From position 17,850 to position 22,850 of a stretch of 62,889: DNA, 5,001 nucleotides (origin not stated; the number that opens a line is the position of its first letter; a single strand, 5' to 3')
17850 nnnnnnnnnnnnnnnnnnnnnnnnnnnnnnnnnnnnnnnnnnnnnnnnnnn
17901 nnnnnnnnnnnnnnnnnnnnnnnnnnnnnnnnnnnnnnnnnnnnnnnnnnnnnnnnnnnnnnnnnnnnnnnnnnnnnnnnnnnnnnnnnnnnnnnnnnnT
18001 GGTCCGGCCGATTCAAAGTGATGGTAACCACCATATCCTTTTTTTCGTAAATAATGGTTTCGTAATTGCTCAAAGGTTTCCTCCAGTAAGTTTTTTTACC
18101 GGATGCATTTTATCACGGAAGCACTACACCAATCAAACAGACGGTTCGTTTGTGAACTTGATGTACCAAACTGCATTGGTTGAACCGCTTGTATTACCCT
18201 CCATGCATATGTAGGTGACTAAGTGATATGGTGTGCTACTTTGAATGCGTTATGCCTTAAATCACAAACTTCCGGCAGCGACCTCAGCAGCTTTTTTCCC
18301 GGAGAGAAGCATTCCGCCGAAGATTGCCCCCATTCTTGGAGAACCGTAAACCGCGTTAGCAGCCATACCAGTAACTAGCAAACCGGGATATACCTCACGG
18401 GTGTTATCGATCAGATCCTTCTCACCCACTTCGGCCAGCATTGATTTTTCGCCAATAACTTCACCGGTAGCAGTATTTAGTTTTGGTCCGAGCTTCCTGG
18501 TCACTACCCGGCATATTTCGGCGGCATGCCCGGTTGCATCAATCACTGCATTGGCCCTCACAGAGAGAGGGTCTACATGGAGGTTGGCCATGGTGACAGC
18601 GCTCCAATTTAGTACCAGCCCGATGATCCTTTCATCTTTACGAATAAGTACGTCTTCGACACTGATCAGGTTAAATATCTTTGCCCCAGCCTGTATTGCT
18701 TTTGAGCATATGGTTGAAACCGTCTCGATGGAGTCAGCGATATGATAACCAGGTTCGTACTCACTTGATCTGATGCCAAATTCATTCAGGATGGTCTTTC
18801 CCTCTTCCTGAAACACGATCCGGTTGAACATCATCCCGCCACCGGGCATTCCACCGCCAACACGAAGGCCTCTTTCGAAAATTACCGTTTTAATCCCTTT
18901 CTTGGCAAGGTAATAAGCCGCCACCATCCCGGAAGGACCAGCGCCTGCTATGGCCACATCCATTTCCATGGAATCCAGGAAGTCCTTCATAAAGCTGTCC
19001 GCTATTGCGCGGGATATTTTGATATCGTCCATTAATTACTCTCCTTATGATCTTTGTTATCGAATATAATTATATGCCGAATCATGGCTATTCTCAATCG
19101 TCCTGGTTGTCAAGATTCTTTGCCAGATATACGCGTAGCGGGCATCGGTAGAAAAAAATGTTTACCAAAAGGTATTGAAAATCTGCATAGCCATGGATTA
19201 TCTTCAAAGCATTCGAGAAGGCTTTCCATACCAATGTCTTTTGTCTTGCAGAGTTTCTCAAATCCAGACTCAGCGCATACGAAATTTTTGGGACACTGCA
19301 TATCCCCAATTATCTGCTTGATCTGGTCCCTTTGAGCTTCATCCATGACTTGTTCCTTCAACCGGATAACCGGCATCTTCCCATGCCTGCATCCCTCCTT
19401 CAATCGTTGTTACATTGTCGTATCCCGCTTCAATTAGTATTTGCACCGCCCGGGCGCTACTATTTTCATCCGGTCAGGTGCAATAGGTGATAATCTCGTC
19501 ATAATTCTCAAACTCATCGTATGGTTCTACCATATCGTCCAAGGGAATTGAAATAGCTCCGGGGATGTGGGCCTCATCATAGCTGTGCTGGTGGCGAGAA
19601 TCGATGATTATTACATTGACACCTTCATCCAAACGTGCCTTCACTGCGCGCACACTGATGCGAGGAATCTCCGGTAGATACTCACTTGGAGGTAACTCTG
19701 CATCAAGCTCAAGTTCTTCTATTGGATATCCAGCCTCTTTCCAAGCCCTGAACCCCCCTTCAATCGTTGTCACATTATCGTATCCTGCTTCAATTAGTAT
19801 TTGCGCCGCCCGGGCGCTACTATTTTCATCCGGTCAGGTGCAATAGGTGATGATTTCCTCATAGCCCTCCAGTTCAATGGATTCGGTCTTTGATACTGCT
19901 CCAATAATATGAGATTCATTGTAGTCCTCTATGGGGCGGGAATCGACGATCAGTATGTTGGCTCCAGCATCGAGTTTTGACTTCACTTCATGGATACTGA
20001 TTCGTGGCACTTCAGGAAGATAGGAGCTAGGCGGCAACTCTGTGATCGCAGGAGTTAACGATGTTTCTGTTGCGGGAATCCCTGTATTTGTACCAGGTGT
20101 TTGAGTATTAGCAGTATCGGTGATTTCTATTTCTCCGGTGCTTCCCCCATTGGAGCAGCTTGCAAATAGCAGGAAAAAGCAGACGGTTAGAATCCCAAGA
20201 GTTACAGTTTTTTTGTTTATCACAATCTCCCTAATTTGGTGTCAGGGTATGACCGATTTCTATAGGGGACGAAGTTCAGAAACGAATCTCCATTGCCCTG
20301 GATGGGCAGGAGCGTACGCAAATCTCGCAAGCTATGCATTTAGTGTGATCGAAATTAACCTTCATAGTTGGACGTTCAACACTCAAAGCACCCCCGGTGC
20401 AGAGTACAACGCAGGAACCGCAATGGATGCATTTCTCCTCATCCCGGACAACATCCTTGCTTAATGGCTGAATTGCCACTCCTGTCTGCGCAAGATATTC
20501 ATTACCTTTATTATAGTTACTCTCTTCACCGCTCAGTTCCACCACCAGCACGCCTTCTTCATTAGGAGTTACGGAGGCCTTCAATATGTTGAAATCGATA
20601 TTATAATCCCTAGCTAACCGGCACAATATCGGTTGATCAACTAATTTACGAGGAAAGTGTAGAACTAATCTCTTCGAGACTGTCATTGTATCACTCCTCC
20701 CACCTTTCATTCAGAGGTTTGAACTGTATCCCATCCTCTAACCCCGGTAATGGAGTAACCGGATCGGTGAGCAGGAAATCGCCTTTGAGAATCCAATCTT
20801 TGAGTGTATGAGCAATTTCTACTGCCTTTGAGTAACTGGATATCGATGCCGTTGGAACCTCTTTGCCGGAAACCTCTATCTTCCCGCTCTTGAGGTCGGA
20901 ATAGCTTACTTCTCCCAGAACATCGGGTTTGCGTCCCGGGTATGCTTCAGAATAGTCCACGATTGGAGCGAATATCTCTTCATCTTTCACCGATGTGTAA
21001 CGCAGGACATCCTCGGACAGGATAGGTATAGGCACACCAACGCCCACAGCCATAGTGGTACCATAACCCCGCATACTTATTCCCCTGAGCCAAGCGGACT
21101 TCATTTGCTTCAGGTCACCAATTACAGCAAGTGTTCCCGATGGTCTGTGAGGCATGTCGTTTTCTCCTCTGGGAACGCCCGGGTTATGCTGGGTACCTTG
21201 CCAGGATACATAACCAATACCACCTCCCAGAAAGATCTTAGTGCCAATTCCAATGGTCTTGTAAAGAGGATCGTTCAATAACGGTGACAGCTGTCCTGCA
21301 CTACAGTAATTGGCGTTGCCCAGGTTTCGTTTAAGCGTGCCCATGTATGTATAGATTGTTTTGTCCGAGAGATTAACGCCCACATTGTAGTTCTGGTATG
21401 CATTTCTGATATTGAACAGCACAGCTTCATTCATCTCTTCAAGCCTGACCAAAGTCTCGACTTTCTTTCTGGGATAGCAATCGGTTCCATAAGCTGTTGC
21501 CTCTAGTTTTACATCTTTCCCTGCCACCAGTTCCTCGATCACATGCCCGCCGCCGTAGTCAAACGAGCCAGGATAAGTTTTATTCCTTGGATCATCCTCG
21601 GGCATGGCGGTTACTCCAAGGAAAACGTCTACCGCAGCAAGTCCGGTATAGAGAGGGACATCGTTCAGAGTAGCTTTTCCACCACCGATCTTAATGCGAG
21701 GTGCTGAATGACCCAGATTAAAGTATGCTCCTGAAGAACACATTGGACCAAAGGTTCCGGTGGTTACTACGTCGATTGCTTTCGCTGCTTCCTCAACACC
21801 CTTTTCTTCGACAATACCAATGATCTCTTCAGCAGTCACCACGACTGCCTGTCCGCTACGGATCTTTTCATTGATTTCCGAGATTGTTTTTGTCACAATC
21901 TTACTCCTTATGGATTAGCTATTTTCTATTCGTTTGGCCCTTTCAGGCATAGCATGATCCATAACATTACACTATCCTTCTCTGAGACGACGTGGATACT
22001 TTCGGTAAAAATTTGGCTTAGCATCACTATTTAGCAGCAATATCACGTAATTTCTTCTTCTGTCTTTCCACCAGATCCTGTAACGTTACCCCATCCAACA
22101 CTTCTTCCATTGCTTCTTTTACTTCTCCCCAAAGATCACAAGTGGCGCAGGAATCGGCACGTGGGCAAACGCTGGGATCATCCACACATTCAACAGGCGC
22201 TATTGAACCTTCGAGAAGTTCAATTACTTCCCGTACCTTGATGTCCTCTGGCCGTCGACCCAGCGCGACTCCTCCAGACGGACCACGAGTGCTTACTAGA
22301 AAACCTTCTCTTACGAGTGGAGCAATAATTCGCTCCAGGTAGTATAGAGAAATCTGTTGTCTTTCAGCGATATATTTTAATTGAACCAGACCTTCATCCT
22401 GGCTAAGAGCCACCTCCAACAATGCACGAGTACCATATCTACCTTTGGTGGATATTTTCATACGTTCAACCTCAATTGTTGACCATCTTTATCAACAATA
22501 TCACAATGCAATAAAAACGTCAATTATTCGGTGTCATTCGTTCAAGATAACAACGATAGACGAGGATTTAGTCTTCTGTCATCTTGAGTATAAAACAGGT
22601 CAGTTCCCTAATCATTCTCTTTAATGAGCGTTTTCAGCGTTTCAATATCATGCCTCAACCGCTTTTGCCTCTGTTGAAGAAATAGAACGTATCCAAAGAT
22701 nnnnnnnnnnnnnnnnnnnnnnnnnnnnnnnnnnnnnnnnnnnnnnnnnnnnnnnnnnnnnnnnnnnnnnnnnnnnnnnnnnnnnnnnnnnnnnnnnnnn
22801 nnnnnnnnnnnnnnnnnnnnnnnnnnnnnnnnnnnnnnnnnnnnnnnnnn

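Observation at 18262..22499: Co-directional sulfide/persulfide cluster: Rrf2, COG1900, NIL-ferredoxin, Sec-rhodanese, Cys-rich protein, His-type Thi4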

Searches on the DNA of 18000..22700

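Call 50: search_rna_families(source=window, start=18000, end=22700, threshold=evalue, max_evalue=1)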
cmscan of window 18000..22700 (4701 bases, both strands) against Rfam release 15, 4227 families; matches with E-value up to 1: 1.
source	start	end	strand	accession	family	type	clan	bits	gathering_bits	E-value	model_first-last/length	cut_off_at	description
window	21771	21907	-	RF02111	IS009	Gene;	-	18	117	0.46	1-199/199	no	IS009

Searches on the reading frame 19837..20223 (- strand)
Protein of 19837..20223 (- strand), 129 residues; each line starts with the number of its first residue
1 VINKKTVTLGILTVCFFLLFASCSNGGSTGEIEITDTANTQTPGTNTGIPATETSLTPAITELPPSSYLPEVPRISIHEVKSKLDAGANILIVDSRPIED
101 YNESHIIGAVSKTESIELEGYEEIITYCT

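Call 82: find_homologous_proteins(query=window:19837-20223:-, max_evalue=0.00001)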
Query window:19837-20223:- (129 aa): 20 proteins with E <= 0.00001 among 35 candidates.
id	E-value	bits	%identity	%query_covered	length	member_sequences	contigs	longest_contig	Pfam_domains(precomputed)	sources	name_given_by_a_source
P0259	1.1e-76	273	99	100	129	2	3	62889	-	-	-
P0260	8.2e-64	231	84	99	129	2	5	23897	PF00581.26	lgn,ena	-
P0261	2.4e-63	230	82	99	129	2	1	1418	-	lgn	-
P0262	3.8e-57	210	78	99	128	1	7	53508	-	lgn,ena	-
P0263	7.1e-56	205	76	99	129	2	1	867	-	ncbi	-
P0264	2.1e-47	178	74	96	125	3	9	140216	-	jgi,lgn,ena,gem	jgi:hypothetical protein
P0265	2.3e-43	165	62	100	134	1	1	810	PF00581.26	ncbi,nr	ncbi:MAG: rhodanese-like domain-containing protein [Planctomycetes bacterium]|nr:rhodanese-like doma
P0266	9.5e-27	111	49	97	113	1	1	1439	-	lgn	-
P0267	2.1e-25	107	49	100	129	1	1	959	PF00581.26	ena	-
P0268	8.0e-21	92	47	100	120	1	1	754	PF00581.26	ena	-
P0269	7.7e-20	89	42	99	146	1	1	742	PF00581.26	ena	-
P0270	1.3e-19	88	58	52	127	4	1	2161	PF00581.26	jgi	-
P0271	1.4e-18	85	44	100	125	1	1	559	PF00581.26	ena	-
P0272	1.9e-18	85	61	57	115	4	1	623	PF00581.26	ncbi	-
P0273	3.4e-18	84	61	53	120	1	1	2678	PF00581.26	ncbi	ncbi:rhodanese-like domain-containing protein [Chloroflexota bacterium]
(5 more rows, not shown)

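Call 83: find_encoding_contigs(protein=P0262, flank=6000, max_places=3)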
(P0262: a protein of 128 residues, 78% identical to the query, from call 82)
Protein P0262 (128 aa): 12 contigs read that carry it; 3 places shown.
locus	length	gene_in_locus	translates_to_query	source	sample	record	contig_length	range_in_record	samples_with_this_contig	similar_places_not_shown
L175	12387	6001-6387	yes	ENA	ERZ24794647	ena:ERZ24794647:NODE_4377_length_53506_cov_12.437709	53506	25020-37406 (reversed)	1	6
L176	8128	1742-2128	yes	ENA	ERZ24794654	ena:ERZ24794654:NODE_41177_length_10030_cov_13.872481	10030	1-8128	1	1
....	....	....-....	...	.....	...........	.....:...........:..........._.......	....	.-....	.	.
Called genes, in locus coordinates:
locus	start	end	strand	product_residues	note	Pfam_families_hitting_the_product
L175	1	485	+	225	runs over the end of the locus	PF01578:Cytochrom_C_asm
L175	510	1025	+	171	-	PF13620:CarboxypepD_reg (weak)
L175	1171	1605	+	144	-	PF02082:Rrf2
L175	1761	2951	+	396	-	PF12704:MacB_PCD, PF02687:FtsX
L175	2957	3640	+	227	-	PF00005:ABC_tran, PF13304:AAA_21 (faint)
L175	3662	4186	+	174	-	PF10080:FtrD-like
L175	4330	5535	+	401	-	PF01837:HcyBio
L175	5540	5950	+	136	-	PF09383:NIL, PF12797:Fer4_2 (faint), PF00037:Fer4 (weak), PF13237:Fer4_10 (weak), PF14697:Fer4_21, PF12838:Fer4_7, PF13187:Fer4_9 (weak), PF00037:Fer4 (weak), +2 more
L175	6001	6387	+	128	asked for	-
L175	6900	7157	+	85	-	-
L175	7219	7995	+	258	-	PF01946:Thi4, PF00890:FAD_binding_2 (faint), PF01266:DAO (weak), PF01494:FAD_binding_3 (weak), PF07992:Pyr_redox_2 (weak), PF12831:FAD_oxidored, PF13450:NAD_binding_8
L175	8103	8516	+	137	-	PF01381:HTH_3, PF13443:HTH_26 (weak), PF13560:HTH_31 (faint)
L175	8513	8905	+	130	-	PF01381:HTH_3, PF13443:HTH_26 (weak), PF13560:HTH_31 (weak)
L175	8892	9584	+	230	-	PF06114:Peptidase_M78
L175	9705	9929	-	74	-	PF04358:DsrC (weak)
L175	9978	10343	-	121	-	PF04358:DsrC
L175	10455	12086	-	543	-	PF13183:Fer4_8, PF13534:Fer4_17, PF02754:CCG, PF04358:DsrC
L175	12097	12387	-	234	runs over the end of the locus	PF02665:Nitrate_red_gam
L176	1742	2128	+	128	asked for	-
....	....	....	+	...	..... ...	-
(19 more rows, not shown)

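Call 84: find_encoding_contigs(protein=P0260, flank=6000, max_places=3)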
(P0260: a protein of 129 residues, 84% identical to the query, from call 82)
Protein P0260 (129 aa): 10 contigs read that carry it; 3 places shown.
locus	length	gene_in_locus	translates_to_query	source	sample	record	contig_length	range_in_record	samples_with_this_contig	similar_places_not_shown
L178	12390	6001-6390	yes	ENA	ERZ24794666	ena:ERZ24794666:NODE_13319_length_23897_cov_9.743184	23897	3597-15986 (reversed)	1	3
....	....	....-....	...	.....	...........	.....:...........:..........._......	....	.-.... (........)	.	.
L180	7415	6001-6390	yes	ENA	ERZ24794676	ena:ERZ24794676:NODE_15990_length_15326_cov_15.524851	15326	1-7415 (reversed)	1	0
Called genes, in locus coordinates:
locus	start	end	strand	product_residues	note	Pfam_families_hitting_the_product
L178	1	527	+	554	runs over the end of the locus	PF01578:Cytochrom_C_asm, PF16327:CcmF_C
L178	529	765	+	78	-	-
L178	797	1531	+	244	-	PF13175:AAA_15 (faint), PF00005:ABC_tran, PF13304:AAA_21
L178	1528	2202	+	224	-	PF01061:ABC2_membrane, PF03379:CcmB, PF12698:ABC2_membrane_3 (weak)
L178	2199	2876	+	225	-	PF01578:Cytochrom_C_asm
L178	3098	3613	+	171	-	-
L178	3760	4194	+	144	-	PF02082:Rrf2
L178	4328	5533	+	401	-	PF01837:HcyBio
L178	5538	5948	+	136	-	PF09383:NIL, PF12797:Fer4_2 (faint), PF12837:Fer4_6 (faint), PF13237:Fer4_10 (weak), PF14697:Fer4_21, PF12838:Fer4_7, PF13187:Fer4_9 (weak), PF00037:Fer4 (weak)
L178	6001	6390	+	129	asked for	PF00581:Rhodanese (faint)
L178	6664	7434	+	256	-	PF01946:Thi4, PF01494:FAD_binding_3 (weak), PF07992:Pyr_redox_2 (weak), PF00890:FAD_binding_2 (faint), PF01266:DAO (weak), PF12831:FAD_oxidored, PF13450:NAD_binding_8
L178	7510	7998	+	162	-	PF00403:HMA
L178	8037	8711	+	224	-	PF02463:SMC_N (faint), PF00005:ABC_tran, PF13304:AAA_21 (faint)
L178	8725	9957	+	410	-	PF12704:MacB_PCD, PF02687:FtsX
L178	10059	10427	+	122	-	PF01381:HTH_3, PF13443:HTH_26 (weak), PF13560:HTH_31 (weak)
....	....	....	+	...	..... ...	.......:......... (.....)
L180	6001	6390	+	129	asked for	PF00581:Rhodanese (faint)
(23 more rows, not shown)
